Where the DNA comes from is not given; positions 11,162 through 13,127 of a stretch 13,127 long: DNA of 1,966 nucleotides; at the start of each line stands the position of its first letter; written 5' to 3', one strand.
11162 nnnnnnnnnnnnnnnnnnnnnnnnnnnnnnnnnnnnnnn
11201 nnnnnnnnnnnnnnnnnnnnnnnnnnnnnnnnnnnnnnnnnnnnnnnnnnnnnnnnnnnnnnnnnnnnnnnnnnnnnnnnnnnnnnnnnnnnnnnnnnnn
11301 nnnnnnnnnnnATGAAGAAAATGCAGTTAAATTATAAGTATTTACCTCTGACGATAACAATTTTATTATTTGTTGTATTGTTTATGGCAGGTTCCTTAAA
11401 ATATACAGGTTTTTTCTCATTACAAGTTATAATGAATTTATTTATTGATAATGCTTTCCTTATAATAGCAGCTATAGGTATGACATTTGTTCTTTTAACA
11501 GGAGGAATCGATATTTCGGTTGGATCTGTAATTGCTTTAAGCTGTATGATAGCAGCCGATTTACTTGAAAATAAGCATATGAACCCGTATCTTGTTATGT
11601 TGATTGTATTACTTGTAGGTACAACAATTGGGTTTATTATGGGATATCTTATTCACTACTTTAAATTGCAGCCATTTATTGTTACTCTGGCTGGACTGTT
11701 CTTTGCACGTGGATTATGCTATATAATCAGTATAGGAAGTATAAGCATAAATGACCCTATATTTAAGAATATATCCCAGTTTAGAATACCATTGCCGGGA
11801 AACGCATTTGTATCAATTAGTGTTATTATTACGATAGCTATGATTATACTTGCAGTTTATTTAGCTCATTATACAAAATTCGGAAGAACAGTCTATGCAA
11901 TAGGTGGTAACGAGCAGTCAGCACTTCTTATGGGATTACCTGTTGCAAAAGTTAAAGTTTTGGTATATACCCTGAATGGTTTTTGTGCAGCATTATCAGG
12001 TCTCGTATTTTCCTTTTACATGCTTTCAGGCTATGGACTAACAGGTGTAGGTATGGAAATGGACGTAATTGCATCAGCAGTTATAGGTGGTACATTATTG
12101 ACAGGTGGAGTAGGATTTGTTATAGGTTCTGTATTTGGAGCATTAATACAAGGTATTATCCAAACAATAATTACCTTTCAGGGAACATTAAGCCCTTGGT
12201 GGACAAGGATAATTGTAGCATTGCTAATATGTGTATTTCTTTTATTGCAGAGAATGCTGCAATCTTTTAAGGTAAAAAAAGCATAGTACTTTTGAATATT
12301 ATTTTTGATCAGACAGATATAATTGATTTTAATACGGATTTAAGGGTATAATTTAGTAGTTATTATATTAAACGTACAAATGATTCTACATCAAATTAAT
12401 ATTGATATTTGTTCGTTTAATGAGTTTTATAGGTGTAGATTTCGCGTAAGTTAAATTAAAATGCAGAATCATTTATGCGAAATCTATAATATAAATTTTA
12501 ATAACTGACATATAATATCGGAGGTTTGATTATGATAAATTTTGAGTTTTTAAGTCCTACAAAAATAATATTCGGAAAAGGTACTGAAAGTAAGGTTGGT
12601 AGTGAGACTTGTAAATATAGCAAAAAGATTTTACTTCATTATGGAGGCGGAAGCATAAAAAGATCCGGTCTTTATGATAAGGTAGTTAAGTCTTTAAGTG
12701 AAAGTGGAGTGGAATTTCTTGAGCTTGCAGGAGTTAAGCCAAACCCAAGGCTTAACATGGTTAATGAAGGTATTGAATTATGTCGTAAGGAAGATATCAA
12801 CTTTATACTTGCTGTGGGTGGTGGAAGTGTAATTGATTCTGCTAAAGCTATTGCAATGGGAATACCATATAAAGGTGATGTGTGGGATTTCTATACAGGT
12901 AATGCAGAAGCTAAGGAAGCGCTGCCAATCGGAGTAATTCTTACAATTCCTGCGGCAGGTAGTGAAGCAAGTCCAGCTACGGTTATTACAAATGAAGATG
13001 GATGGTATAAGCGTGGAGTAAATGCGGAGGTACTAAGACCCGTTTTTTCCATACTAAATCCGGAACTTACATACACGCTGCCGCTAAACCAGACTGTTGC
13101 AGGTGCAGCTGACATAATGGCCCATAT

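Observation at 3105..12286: Three-component sugar sensor (anchored binding protein + YesM/LytS kinase + YesN/AraC regulator) beside a two-permease ABC transporter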

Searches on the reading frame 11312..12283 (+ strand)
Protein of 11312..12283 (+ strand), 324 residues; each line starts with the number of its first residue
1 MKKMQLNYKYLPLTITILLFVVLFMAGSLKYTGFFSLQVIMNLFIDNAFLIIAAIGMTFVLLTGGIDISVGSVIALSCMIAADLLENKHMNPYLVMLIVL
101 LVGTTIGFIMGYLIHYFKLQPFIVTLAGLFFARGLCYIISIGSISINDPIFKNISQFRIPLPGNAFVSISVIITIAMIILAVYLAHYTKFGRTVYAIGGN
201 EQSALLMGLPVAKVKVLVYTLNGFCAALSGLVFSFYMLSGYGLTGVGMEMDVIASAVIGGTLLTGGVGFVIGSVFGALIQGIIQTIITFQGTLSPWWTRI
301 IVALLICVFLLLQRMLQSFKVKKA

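Call 6: search_protein_families(library=pfam, proteins=[window:11312-12283:+])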
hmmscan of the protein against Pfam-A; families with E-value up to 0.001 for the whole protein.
window:11312-12283:+ (324 aa): 1 family
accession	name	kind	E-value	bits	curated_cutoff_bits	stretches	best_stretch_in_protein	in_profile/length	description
PF02653.21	BPD_transp_2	-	1.5e-40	139.5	26.8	1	40-308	2-267/269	Branched-chain amino acid transport system / permease component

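Call 7: search_protein_families(library=ncbifam, proteins=[window:11312-12283:+])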
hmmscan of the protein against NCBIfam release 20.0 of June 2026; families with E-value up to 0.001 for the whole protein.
window:11312-12283:+ (324 aa): 10 families
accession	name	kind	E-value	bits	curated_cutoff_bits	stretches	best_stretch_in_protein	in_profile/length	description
NF008630.0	PRK11618.1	equivalog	1.7e-132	441.7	363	1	7-321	3-317/331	galactofuranose ABC transporter, permease protein YjfF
NF040906.3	GguB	equivalog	6.6e-51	173.7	450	2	13-183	7-178/375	multiple monosaccharide ABC transporter permease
NF007067.0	PRK09512.1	equivalog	4e-48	164.2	398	1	17-313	23-317/321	ribose ABC transporter permease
NF008441.0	PRK11285.1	equivalog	6e-46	157.1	378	1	16-318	32-328/333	L-arabinose ABC transporter permease AraH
NF007252.0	PRK09699.1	equivalog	3.9e-41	141.4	396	1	14-316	28-324/326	D-allose ABC transporter permease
NF011961.0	PRK15432.1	equivalog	1.1e-38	133.4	388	1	16-314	12-305/344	autoinducer 2 ABC transporter permease LsrC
NF007014.0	PRK09478.1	equivalog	1.9e-33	116.2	386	1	14-309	17-324/336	galactose/methyl galactoside ABC transporter permease MglC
NF041862.1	YtfT_transport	equivalog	9.1e-30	103.9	535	1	20-314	28-325/339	galactofuranose ABC transporter, ATP-binding protein YtfT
NF011612.1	PRK15038.1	equivalog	4e-27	95.2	500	1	17-310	10-303/322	autoinducer 2 ABC transporter permease LsrD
TIGR03408.1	urea_trans_UrtC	equivalog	3e-06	27.2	296.2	1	90-316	86-310/313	urea ABC transporter permease subunit UrtC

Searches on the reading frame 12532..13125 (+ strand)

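Call 66: search_protein_families(library=pfam, proteins=[window:12532-13125:+], max_evalue=0.001)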
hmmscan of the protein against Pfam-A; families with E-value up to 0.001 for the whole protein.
seq(198 aa): 2 families
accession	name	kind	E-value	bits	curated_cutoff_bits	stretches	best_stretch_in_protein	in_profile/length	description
PF00465.25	Fe-ADH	-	1.1e-46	159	31.3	1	9-177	1-168/168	Iron-containing alcohol dehydrogenase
PF13685.12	Fe-ADH_2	-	5.4e-08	33.4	28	1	43-109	31-95/149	Iron-containing alcohol dehydrogenase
